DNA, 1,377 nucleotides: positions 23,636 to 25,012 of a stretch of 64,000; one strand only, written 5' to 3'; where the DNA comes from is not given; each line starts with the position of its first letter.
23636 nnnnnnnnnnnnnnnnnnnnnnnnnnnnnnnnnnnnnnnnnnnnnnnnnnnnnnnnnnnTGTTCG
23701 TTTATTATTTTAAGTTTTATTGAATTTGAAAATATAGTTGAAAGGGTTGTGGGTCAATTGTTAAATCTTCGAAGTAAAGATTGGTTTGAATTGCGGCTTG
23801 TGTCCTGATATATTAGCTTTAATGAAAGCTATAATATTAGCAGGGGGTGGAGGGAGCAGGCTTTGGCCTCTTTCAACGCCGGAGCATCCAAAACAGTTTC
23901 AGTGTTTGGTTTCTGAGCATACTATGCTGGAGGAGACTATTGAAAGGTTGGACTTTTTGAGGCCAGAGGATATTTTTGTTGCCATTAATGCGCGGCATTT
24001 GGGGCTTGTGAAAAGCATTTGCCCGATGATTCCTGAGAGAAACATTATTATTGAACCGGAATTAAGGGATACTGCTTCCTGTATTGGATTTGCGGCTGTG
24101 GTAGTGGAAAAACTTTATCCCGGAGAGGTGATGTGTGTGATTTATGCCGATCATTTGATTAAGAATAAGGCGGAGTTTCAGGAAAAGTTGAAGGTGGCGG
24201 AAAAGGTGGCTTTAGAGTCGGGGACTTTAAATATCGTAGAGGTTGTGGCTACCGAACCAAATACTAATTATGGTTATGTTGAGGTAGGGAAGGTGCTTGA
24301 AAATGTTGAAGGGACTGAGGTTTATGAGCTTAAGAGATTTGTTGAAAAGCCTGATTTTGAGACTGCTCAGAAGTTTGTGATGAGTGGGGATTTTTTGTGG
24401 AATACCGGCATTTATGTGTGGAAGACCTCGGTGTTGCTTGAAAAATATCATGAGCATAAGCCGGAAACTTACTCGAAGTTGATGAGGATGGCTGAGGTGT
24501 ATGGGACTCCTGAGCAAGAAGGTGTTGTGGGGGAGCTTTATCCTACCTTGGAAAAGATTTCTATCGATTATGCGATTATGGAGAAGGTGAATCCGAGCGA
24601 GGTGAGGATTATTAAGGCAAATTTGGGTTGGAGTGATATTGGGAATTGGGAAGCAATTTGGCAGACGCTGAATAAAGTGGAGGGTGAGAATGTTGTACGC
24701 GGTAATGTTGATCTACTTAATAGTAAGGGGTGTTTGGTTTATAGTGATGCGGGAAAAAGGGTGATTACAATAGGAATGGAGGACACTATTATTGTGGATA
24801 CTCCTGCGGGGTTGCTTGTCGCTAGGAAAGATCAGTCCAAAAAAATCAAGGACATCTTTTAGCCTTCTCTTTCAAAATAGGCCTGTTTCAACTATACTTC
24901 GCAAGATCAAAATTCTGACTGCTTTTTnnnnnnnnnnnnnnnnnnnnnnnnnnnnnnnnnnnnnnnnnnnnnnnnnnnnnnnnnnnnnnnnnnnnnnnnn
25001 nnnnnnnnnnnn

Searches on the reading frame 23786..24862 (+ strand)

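Call 41: search_protein_families(library=pfam, proteins=[window:23786-24862:+], max_evalue=0.001)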
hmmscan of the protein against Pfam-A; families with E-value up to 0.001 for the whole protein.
window:23786-24862:+ (358 aa): 3 families
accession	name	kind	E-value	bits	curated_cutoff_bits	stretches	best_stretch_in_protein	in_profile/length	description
PF00483.29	NTP_transferase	-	4.8e-40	138.1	21.2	1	14-299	1-243/245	Nucleotidyl transferase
PF22640.1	ManC_GMP_beta-helix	-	5.3e-11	42.7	27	1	308-357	3-51/55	MannoseP isomerase/GMP-like beta-helix domain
PF12804.13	NTP_transf_3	-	0.00017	22.3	27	1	15-73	1-52/160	MobA-like NTP transferase domain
